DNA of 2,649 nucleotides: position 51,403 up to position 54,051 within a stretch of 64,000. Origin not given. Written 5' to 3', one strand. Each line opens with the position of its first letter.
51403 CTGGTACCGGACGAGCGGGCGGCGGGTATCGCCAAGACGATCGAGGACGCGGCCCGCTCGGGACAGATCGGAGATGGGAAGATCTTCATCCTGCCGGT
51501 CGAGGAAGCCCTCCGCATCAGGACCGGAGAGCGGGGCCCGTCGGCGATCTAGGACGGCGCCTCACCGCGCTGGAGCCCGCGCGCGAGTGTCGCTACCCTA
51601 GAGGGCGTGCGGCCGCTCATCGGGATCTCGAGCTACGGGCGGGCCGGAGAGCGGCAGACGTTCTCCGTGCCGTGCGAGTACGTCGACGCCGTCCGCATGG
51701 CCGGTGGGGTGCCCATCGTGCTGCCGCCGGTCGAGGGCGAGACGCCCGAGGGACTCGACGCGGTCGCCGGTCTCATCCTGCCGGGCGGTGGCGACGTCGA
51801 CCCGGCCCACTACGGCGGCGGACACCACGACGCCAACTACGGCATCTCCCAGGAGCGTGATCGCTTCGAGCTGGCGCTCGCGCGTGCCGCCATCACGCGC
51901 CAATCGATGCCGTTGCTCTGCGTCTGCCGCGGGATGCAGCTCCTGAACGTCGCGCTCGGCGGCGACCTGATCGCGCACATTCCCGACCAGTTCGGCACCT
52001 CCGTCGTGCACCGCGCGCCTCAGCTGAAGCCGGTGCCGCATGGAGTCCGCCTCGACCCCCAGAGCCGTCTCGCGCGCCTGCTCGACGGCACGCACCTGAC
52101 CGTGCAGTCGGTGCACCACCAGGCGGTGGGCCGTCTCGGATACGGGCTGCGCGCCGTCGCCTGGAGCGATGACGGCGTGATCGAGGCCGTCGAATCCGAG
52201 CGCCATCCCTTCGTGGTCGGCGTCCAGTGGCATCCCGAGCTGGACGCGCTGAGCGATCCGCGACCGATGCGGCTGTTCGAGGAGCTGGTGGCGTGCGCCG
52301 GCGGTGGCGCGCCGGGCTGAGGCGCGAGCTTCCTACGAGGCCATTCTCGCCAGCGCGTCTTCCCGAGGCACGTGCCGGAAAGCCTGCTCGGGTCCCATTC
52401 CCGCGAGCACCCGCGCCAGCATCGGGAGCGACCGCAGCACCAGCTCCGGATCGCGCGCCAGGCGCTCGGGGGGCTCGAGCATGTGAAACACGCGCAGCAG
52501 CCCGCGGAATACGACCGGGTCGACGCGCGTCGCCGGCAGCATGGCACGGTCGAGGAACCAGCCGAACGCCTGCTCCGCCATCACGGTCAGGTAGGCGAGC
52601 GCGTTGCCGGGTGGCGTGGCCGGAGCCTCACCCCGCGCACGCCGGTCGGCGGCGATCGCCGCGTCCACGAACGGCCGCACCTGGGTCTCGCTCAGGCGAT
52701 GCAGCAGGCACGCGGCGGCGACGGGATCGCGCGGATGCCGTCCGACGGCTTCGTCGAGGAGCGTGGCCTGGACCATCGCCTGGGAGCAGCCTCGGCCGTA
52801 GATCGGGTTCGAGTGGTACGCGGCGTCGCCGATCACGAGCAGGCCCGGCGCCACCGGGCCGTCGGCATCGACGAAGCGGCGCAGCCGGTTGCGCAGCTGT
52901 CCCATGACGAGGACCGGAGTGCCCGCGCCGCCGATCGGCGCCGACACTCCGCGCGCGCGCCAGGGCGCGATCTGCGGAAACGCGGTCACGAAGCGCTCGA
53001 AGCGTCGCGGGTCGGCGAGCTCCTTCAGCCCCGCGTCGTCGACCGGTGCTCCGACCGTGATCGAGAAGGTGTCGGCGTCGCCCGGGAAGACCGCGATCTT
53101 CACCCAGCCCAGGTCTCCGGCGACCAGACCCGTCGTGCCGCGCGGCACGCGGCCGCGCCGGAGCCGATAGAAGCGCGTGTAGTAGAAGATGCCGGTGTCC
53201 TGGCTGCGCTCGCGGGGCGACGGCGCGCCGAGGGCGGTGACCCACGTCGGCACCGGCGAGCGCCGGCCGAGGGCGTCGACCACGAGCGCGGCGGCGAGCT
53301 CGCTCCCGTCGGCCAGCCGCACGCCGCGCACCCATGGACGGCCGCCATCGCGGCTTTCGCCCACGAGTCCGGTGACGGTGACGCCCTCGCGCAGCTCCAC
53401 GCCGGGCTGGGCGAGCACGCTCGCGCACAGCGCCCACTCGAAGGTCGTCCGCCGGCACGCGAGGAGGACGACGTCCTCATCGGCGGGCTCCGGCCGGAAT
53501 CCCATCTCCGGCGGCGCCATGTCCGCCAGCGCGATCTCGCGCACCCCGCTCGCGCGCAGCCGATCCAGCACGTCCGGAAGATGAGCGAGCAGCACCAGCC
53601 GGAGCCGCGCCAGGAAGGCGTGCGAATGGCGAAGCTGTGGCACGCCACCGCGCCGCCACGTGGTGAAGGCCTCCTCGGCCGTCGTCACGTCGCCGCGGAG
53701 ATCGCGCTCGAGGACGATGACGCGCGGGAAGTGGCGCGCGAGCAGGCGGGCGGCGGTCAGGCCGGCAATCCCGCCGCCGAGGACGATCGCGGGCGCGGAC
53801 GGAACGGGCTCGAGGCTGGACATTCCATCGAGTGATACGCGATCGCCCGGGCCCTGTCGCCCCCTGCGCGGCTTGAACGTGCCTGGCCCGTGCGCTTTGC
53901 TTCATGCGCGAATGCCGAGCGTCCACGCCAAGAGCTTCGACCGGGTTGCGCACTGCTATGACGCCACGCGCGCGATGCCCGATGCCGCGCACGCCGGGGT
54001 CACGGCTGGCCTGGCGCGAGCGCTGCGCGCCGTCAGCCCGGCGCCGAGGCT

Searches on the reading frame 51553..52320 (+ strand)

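Call 80: search_protein_families(library=pfam, proteins=[window:51553-52320:+], max_evalue=0.00001)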
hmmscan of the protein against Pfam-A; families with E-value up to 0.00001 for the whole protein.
window:51553-52320:+ (255 aa): 2 families
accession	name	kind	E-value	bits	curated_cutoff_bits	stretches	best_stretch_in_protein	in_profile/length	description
PF07722.19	Peptidase_C26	-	3.6e-59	200.6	20.5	1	21-229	1-219/219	Peptidase C26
PF00117.34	GATase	-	1.4e-13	51.4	22.8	1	108-231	63-174/190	Glutamine amidotransferase class-I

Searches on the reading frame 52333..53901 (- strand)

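Call 80: search_protein_families(library=pfam, proteins=[window:52333-53901:-], max_evalue=0.00001)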
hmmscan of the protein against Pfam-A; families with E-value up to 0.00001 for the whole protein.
window:52333-53901:- (522 aa): 1 family
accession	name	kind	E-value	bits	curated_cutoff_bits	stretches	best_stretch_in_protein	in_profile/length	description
PF01266.30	DAO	-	3.7e-08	33.7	27.9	0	39-91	3-55/353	FAD dependent oxidoreductase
